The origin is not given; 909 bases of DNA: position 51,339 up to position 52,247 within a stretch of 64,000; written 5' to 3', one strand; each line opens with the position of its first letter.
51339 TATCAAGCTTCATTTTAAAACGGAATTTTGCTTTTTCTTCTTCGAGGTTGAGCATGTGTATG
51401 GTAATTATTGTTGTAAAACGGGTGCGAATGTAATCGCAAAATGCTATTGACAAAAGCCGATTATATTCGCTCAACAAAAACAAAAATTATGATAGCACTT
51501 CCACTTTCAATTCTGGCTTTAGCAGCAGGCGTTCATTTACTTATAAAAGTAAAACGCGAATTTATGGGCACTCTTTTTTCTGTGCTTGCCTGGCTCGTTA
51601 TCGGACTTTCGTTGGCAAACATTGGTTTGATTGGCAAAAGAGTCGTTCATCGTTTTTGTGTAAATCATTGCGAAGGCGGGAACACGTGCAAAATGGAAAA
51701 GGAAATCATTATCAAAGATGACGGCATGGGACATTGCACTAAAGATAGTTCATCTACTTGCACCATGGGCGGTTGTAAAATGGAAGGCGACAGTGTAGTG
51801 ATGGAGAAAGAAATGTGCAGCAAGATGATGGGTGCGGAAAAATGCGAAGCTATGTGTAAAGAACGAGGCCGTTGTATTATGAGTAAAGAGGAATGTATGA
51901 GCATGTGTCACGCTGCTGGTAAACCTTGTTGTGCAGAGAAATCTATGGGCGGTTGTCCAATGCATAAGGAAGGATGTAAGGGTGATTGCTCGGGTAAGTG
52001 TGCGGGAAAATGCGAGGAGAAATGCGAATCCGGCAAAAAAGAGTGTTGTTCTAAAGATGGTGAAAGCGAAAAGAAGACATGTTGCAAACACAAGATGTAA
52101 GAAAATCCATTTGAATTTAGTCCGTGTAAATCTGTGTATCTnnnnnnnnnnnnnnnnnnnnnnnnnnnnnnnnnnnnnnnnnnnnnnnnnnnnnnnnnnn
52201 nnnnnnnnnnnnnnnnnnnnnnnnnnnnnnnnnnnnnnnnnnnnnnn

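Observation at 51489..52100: Membrane-anchored, extremely Cys/Met-rich metallothionein-like protein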

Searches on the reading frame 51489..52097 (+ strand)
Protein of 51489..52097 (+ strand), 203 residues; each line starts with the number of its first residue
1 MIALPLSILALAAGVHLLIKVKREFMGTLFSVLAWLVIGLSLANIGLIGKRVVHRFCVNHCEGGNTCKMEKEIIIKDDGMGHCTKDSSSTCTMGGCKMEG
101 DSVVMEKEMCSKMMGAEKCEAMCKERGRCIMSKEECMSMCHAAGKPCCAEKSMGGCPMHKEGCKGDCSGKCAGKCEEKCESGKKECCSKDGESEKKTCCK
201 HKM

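Call 3: search_protein_families(library=pfam, proteins=[window:51489-52097:+], max_evalue=10)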
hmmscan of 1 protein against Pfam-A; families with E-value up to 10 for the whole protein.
window:51489-52097:+ (203 aa): 1 family
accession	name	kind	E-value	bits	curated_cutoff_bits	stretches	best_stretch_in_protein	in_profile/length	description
PF02212.23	GED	-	0.15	12.7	21.4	1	105-142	44-81/92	Dynamin GTPase effector domain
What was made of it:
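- On SmtA/BmtA bacterial metallothionein (PF02069): hmmscan against Pfam at E <= 10 returned only a noise hit to GED (call 3).
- On MerF/MerT/MerE mercury transporters: No Pfam match (call 3).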

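Call 4: search_protein_families(library=ncbifam, proteins=[window:51489-52097:+], max_evalue=10)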
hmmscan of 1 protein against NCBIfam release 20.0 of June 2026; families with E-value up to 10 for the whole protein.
window:51489-52097:+ (203 aa): 0 families

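Call 6: find_homologous_proteins(query=window:51489-52097:+, max_evalue=0.01)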
Query window:51489-52097:+ (203 aa): 83 proteins with E <= 0.01 among 164 candidates.
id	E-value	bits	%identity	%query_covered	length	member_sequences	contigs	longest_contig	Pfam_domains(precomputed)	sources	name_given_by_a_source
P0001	4.2e-95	336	76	100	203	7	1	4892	-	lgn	-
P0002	3.1e-89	316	82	92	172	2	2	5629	-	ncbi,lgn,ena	-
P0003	3.5e-88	313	81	92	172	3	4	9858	-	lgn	-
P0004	1.1e-73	266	74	85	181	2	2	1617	-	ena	-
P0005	1.2e-73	265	72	85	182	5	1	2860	-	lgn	-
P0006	3.8e-72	261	66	100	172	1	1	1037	-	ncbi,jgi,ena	jgi:hypothetical protein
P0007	4.4e-67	244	63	95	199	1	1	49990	-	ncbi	-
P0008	4.8e-66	241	70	88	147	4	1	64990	-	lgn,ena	-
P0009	1.3e-65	239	66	93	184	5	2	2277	-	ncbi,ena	-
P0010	1.8e-65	239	60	100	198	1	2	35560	-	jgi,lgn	-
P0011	2.0e-62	229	66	85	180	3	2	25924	-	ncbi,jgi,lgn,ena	jgi:hypothetical protein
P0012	2.0e-58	216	59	93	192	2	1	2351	-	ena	-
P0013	1.4e-57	213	66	78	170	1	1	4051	-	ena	-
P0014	3.2e-57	212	60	93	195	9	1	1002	-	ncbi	-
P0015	4.5e-56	208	65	75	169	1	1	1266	-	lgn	-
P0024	4.8e-45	172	52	89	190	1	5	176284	-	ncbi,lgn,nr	ncbi:MAG: hypothetical protein KIS94_13445 [Chitinophagales bacterium]|nr:hypothetical protein [Chit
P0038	3.1e-40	156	53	74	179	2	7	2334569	-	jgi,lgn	jgi:hypothetical protein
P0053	2.0e-36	144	48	94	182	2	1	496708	-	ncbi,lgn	-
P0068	1.0e-29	122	50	73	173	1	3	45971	-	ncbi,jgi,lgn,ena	jgi:hypothetical protein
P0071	8.0e-27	113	38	100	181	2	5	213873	-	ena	-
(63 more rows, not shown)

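Call 9: search_solved_structures(query=A1, max_evalue=10)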
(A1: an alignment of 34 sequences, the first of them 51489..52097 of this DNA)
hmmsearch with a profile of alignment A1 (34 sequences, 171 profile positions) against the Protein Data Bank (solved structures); distinct sequences matched with E-value up to 10: 7.
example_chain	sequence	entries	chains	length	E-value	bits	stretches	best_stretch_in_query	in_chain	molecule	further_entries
6du8_A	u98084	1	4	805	0.17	15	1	24-55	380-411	Polycystic kidney disease 2-like 1 protein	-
5z1w_A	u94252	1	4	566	0.19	14.9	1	24-55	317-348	Polycystic kidney disease 2-like 1 protein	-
7d7e_B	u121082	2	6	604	0.21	14.8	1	24-55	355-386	Polycystic kidney disease 2-like 1 protein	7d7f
2iz3_A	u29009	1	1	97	0.29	14.3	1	68-125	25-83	BETA-MICROSEMINOPROTEIN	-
3ix0_A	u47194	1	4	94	0.43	13.7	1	68-125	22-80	Beta-microseminoprotein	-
7y58_A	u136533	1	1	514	1.4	12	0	4-54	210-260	Antiseptic resistance protein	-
29om_A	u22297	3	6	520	1.4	12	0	4-54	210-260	Antiseptic resistance protein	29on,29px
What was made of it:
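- On SilE/PcoE periplasmic metal sponge: No Pfam or PDB sequence match (calls 3, 9).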

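Call 10: find_encoding_contigs(protein=P0038, flank=6000, max_places=2)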
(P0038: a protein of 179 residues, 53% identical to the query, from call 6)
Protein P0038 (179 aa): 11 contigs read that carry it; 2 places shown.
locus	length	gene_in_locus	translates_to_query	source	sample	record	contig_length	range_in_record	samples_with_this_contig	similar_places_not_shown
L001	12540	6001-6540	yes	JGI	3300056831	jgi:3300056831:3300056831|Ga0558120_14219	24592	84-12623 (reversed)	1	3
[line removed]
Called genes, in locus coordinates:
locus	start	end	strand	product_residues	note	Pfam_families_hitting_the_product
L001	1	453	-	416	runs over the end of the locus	PF00083:Sugar_tr, PF07690:MFS_1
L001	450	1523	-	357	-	PF02628:COX15-CtaA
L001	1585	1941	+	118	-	PF18962:Por_Secre_tail (weak)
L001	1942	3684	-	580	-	PF00041:fn3 (faint), PF13585:CHU_C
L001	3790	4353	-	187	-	PF04264:YceI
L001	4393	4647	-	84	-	-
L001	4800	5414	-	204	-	PF01300:Sua5_yciO_yrdC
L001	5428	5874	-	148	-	PF20791:Acyl-ACP_TE_C (weak), PF13279:4HBT_2, PF03061:4HBT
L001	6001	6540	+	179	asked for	-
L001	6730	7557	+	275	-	PF01476:LysM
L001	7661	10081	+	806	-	PF01266:DAO (weak), PF01593:Amino_oxidase, PF12831:FAD_oxidored (faint), PF13450:NAD_binding_8, PF22497:DUF6989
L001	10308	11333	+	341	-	PF00211:Guanylate_cyc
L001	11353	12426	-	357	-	PF11751:PorP_SprF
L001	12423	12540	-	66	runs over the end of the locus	?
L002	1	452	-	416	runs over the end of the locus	PF00083:Sugar_tr, PF07690:MFS_1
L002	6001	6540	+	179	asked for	-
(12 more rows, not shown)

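Call 11: find_encoding_contigs(protein=P0053, flank=6000, max_places=2)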
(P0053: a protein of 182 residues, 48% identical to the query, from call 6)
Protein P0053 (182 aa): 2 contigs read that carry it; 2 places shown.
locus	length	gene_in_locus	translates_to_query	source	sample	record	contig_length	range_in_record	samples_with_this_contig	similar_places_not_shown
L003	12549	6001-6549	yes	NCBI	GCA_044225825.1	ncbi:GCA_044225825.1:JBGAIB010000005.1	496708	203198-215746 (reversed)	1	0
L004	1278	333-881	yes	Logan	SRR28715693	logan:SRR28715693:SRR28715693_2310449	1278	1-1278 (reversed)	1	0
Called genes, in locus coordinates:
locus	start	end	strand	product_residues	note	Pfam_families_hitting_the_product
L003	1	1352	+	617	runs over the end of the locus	-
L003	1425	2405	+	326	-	-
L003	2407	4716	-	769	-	PF13620:CarboxypepD_reg (weak), PF13715:CarbopepD_reg_2, PF07715:Plug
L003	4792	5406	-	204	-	PF01300:Sua5_yciO_yrdC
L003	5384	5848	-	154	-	PF20791:Acyl-ACP_TE_C (weak), PF13279:4HBT_2, PF03061:4HBT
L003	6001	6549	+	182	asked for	-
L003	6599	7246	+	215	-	PF01841:Transglut_core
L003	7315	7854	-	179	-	PF04238:DUF420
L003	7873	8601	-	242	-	PF02630:SCO1-SenC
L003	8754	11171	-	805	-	PF14344:DUF4397, PF18962:Por_Secre_tail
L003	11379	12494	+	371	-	PF00364:Biotin_lipoyl (faint), PF25973:BSH_CzcB (faint)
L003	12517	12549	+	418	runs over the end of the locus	PF12704:MacB_PCD, PF02687:FtsX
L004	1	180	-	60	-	?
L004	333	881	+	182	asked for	-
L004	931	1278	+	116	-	?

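Call 18: find_encoding_contigs(protein=P0024, flank=6000, max_places=1)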
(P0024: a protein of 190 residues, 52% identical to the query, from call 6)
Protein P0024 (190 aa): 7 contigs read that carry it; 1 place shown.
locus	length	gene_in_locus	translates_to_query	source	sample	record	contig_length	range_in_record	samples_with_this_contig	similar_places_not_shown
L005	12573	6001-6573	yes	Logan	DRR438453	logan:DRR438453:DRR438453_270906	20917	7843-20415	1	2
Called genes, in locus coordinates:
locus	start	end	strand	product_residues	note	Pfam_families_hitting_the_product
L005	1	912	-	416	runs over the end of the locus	PF14717:DUF4465, PF17892:Cadherin_5 (weak), PF17963:Big_9, PF18962:Por_Secre_tail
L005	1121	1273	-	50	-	-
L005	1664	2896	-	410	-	PF00801:PKD (weak), PF18911:PKD_4, PF18962:Por_Secre_tail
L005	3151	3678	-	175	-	PF14539:DUF4442 (weak)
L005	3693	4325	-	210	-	-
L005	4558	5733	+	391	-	-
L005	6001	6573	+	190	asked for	-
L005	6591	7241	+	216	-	PF01841:Transglut_core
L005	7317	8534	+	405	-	PF00155:Aminotran_1_2, PF00266:Aminotran_5 (weak), PF01053:Cys_Met_Meta_PP (weak)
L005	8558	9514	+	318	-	PF00294:PfkB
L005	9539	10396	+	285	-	PF03881:Fructosamin_kin, PF01636:APH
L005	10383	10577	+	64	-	-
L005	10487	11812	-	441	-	PF00070:Pyr_redox (faint), PF00743:FMO-like, PF01134:GIDA (faint), PF01266:DAO (faint), PF07992:Pyr_redox_2, PF13450:NAD_binding_8 (weak), PF13454:NAD_binding_9 (weak), PF13738:Pyr_redox_3, +5 more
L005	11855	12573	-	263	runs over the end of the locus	PF00561:Abhydrolase_1, PF12146:Hydrolase_4, PF12697:Abhydrolase_6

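Call 19: find_encoding_contigs(protein=P0071, flank=6000, max_places=1)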
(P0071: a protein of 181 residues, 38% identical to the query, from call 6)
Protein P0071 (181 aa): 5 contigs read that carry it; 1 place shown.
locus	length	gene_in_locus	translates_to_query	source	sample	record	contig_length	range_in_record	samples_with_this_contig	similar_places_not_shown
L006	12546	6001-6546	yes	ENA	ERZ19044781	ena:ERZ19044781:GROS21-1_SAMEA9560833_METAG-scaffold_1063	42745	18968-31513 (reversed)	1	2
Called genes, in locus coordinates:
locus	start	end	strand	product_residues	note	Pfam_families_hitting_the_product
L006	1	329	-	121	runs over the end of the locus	PF01022:HTH_5, PF12840:HTH_20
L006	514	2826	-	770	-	PF13715:CarbopepD_reg_2, PF07715:Plug, PF00593:TonB_dep_Rec_b-barrel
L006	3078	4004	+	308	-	-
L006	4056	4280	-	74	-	-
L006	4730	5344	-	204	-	PF01300:Sua5_yciO_yrdC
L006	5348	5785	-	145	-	PF20791:Acyl-ACP_TE_C (weak), PF13279:4HBT_2, PF03061:4HBT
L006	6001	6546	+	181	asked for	-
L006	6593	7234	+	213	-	PF01841:Transglut_core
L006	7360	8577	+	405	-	PF00155:Aminotran_1_2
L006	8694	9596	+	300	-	PF00294:PfkB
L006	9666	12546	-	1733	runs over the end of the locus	PF01364:Peptidase_C25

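Call 20: find_related_loci(query=A2, collection=genome_contigs, flank=6000)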
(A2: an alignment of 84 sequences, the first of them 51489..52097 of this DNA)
Query A2 (203 aa) in genome_contigs; peptide patterns used: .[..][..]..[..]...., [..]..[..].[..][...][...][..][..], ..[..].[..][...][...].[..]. (x = any residue, [..] = any of these).
412 stretches matched a pattern; 37 encode a relative of the query (tblastn E <= 1e-3); 36 distinct loci.
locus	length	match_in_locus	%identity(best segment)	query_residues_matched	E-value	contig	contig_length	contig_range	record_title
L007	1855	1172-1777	74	1-203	6e-96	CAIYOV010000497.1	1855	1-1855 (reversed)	MAG: uncultured Bacteroidetes bacterium isolate LJ_bin-3609 genome assembly, contig: bin-3609:497/556, whole genome shot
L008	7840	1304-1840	70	1-203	8e-86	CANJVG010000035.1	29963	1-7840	MAG: Bacteroidetes bacterium isolate RH-23may17-913 genome assembly, contig: RH-23may17-C10869, whole genome shotgun seq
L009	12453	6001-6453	87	1-151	5e-83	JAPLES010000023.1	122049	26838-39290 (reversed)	MAG: Bacteroidetes bacterium isolate LacPavin_0818_WC40_MAG_40_11 LacPavin_0818_WC40_scaffold_1091577, whole genome shot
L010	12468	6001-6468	85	1-156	5e-78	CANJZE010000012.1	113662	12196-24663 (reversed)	MAG: Bacteroidetes bacterium isolate RH-26jul17-168 genome assembly, contig: RH-26jul17-C339, whole genome shotgun seque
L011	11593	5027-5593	63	1-192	1e-68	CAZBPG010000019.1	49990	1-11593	MAG TPA_asm: uncultured Chitinophaga sp. isolate binchicken_co16_317 genome assembly, contig: NODE_1152_length_49990_cov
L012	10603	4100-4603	66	1-172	1e-66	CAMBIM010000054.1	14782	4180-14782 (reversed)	MAG: Chitinophaga pinensis isolate MiH-22jul19-236 genome assembly, contig: MiH-22jul19-C8110, whole genome shotgun sequ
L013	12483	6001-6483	63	1-162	1e-61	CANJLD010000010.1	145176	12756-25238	MAG: Bacteroidetes bacterium isolate RH-23may17-677 genome assembly, contig: RH-23may17-C673, whole genome shotgun seque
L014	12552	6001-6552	60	1-179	3e-61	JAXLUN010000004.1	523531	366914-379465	MAG: Chitinophagales bacterium isolate STL-BAC31 C1.111.fa-4, whole genome shotgun sequence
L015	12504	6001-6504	55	1-189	6e-56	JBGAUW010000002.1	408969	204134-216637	MAG: Chitinophagales bacterium isolate MAG_MBR_H10.09 MBRH10-9_opera_contig_82, whole genome shotgun sequence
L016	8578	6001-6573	52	1-189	9e-51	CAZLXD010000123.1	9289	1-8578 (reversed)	MAG TPA_asm: uncultured Chitinophaga sp. isolate binchicken_co16_334 genome assembly, contig: NODE_12309_length_9289_cov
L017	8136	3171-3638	60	1-158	4e-50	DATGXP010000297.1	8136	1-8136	MAG TPA_asm: Chitinophagales bacterium isolate SMAG_U10612 k141_424443, whole genome shotgun sequence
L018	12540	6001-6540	52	1-181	8e-50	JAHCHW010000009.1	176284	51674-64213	MAG: Chitinophagales bacterium isolate TGS_BAC7 BAC7_9, whole genome shotgun sequence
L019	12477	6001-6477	55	1-150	2e-49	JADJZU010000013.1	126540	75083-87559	MAG: Bacteroidetes bacterium isolate Lyne_18-Q3-R50-59_MAXAC.253 tig00021339-10-1260610, whole genome shotgun sequence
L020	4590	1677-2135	57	1-158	5e-48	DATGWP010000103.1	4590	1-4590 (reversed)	MAG TPA_asm: Chitinophagales bacterium isolate SMAG_U10585 k141_516425, whole genome shotgun sequence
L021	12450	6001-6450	54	1-149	1e-46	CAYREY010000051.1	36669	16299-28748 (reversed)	MAG TPA_asm: uncultured Chitinophaga sp. isolate SRP285395_co1_464 genome assembly, contig: NODE_1576_length_36669_cov_2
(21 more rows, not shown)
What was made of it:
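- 51489..52100 (+): Coding sequence (203 aa plus stop) of the hairpin-anchored Cys/Met-rich protein. There are 83 homologue clusters (call 6) and 36 GTDB species loci (call 20).
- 83 homologue clusters (call 6) and 36 species loci, all Chitinophagales or Bacteroidota MAGs (call 20).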

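Call 22: predict_structure(alignment_id=A2)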
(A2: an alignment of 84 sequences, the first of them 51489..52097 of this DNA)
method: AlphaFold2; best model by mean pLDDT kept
length: 203 residues; sequences in the alignment: 84
mean_pLDDT: 66.3   pTM: 0.36
mean pLDDT of the five models: 66.3, 65.5, 65.0, 62.2, 62.0
residues with pLDDT >= 90: 29; 70-90: 74; 50-70: 24; < 50: 76
segments of 3 or more residues with pLDDT < 50: 64-93, 154-164, 170-197, 199-203
pLDDT, mean of each block of 10 residues (from residue 1): 75 82 71 89 90 72 46 41 41 68 88 91 92 87 76 47 48 45 45 42 35
secondary structure, 60 per line:
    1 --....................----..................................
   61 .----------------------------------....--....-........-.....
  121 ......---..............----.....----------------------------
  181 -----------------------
elements in order: H3-22 H27-61 E96-99 E102-105 H107-114 H116-126 E130-132 H133-143 H148-152
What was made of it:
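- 51492..51545 (+): Transmembrane helix 1 (residues 2-19, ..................). AlphaFold2 helix at 3-22 (call 22).
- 51561..51635 (+): Transmembrane helix 2 (residues 25-49, containing the invariant W35). AlphaFold2 helix at 27-61 (call 22).
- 51636..51767 (+): Juxtamembrane linker (residues 50-93), predicted disordered, with conserved C61, C67 and C83. pLDDT is below 50 for residues 64-93 (call 22).
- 51939..52097 (+): C-terminal disordered Cys-rich tail (residues 151-203), including CPMH (156-159), the CxxxC run and the conserved terminal CC-K-H-K-M. pLDDT is below 50 for residues 154-203, apart from brief stretches at 165-169 and 198 (call 22).
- Checked: Hydrophobic helices span residues 2-19 and 25-49; AlphaFold2 places helices at 3-22 and 27-61 (call 22).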

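Call 25: search_protein_representatives(alignment_id=A2)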
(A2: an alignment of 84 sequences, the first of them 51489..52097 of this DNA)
Query: 84 sequences, 223 profile positions. Proteins with E-value up to 0.001 (for the whole library): 294; up to 1e-10: 68; up to 1e-30: 20. The best 150 are listed.
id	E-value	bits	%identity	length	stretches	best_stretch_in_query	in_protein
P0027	1.5e-71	256.8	-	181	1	43-215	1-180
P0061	9.2e-61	221.4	-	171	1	43-208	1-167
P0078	1.9e-60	220.4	-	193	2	43-139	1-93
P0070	3.3e-57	209.8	-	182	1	43-214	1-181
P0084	5.3e-53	196.1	-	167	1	43-213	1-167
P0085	5.4e-53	196.0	-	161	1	43-199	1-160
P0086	8.3e-53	195.4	-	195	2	43-212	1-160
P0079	9.1e-51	188.8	-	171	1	43-201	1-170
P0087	2.4e-50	187.4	-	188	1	43-214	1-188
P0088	1.6e-49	184.7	-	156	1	43-193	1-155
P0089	8.0e-49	182.4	-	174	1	43-214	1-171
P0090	1.2e-47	178.5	-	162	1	43-201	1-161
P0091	9.8e-46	172.3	-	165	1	43-213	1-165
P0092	3.3e-45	170.6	-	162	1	43-199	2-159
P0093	2.0e-41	158.2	-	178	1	43-206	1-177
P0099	1.8e-22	96.2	-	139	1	43-150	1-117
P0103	5.7e-19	84.8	-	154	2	43-142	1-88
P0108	3.3e-17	79.0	-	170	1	43-219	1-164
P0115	9.8e-15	70.9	-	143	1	43-154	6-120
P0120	1.7e-13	66.9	-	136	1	42-159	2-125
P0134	1.9e-11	60.2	-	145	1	40-165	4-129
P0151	2.4e-10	56.6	-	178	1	42-214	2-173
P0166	9.6e-10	54.6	-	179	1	43-216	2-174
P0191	2.6e-08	49.9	-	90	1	43-115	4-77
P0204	5.4e-08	48.9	-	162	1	42-203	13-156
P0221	1.1e-07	47.8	-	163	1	43-195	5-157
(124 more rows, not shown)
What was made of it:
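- An hmmsearch of 1.84 billion representatives finds 294 clusters at E < 1e-3 (call 25).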

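Call 27: fold_search(model_id=the predicted structure, library=pdb)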
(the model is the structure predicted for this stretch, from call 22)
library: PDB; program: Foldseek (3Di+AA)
matches with E <= 10: 3; with E <= 0.001: 0
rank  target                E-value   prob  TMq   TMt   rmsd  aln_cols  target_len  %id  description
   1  3bs3                  8.0e+00  0.06  0.12  0.31   5.3        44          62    9  Crystal structure of a putative DNA-binding protein from Bacteroides fragilis (released 2008-01-15)
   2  2mc4_MODEL_1_A        8.0e+00  0.05  0.16  0.31   5.0        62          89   13  The solution structure of the C-terminal domain of BldD from Streptomyces coelicolor (released 2013-12-04)
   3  7o81_AU               9.7e+00  0.01  0.13  0.20  14.2       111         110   11  Rabbit 80S ribosome colliding in another ribosome stalled by the SARS-CoV-2 pseudoknot (released 2021-06-02)

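Call 28: search_protein_families(library=pfam, proteins=[P0099, P0103, P0108, P0115, P0120, P0134, P0151, P0166, P0204, P0221], max_evalue=1)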
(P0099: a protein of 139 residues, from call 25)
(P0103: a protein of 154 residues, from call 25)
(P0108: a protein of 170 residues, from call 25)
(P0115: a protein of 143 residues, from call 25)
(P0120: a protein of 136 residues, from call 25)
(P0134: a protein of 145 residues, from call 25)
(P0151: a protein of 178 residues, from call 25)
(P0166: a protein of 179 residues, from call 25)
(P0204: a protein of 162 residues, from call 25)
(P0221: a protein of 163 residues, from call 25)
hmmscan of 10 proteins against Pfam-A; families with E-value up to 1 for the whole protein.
P0099 (139 aa): 1 family
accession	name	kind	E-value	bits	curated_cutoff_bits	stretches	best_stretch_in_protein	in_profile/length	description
PF02656.20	DUF202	-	0.66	10.9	23.4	1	6-51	16-61/68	Domain of unknown function (DUF202)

P0103 (154 aa): 3 families
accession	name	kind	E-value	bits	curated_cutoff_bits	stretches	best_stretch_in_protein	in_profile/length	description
PF02656.20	DUF202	-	0.067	14.1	23.4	1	3-55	15-65/68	Domain of unknown function (DUF202)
PF06749.17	DUF1218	-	0.097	13.6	25.3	1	27-71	35-71/95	Protein of unknown function (DUF1218)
PF12666.12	PrgI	-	0.22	12.5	27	1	4-56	22-70/91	PrgI family protein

P0108 (170 aa): 1 family
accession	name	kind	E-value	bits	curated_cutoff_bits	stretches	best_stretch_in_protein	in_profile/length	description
PF13567.11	DUF4131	-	0.81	9.8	31.6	0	4-55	5-52/165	Domain of unknown function (DUF4131)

P0115 (143 aa): 2 families
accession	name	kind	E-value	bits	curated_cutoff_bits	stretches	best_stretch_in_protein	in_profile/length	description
PF20599.3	DUF6796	-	0.084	12.9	26.9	1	6-58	65-117/225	Family of unknown function (DUF6796)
PF14362.11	DUF4407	-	0.21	11.3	31.3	1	10-55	23-69/297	Domain of unknown function (DUF4407)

P0120 (136 aa): 3 families
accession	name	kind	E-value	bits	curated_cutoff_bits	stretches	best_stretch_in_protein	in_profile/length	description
PF24661.1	DUF7649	-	0.061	13.9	27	1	7-46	28-67/85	Domain of unknown function (DUF7649)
PF00746.26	Gram_pos_anchor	-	0.35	11.3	20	1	3-26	18-41/43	LPXTG cell wall anchor motif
PF02656.20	DUF202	-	0.42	11.5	23.4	1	5-49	15-57/68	Domain of unknown function (DUF202)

P0134 (145 aa): 2 families
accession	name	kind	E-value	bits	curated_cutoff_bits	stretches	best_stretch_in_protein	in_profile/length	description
PF16013.10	DUF4781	-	0.14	11.4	27.9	1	7-75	165-233/310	Domain of unknown function (DUF4781)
PF05360.19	YiaAB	-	0.97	10.1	26.6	0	11-30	34-53/53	yiaA/B two helix domain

P0151 (178 aa): 2 families
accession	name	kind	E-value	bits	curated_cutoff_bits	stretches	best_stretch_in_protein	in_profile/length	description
PF09930.14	DUF2162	-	0.045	13.6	34.4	1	7-63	35-91/223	Predicted transporter (DUF2162)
PF02687.27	FtsX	-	0.058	13.9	25.5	1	3-54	56-110/120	FtsX-like permease C-terminal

P0166 (179 aa): 0 families

P0204 (162 aa): 3 families
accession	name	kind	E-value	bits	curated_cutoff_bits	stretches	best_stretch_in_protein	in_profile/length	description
PF24661.1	DUF7649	-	0.072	13.6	27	1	18-57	28-67/85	Domain of unknown function (DUF7649)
PF20237.3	DUF6594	-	0.098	13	30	1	11-57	173-219/238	Family of unknown function (DUF6594)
PF12725.13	DUF3810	-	0.81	9.4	28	0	17-63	33-81/311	Protein of unknown function (DUF3810)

P0221 (163 aa): 3 families
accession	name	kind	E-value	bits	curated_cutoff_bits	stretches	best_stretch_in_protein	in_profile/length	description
PF14575.11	EphA2_TM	-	0.11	13.6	28.9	1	43-85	5-42/74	Ephrin type-A receptor 2 transmembrane domain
PF03208.24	PRA1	-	0.34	10.9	30.1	1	7-75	68-141/143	PRA1 family protein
PF20485.3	DUF6724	-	0.53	10.6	27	1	49-83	17-51/64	Family of unknown function (DUF6724)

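Call 29: find_encoding_contigs(protein=P0204, flank=6000, max_places=3)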
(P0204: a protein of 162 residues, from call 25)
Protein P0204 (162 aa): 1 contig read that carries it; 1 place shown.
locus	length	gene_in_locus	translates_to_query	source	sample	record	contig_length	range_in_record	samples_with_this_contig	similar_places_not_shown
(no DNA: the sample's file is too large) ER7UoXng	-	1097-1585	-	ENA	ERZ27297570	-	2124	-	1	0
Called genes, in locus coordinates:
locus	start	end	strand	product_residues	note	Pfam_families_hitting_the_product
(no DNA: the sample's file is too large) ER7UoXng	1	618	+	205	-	?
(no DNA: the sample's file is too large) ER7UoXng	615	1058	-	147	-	-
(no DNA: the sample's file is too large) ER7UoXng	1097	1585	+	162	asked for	-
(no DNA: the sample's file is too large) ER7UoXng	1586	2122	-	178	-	?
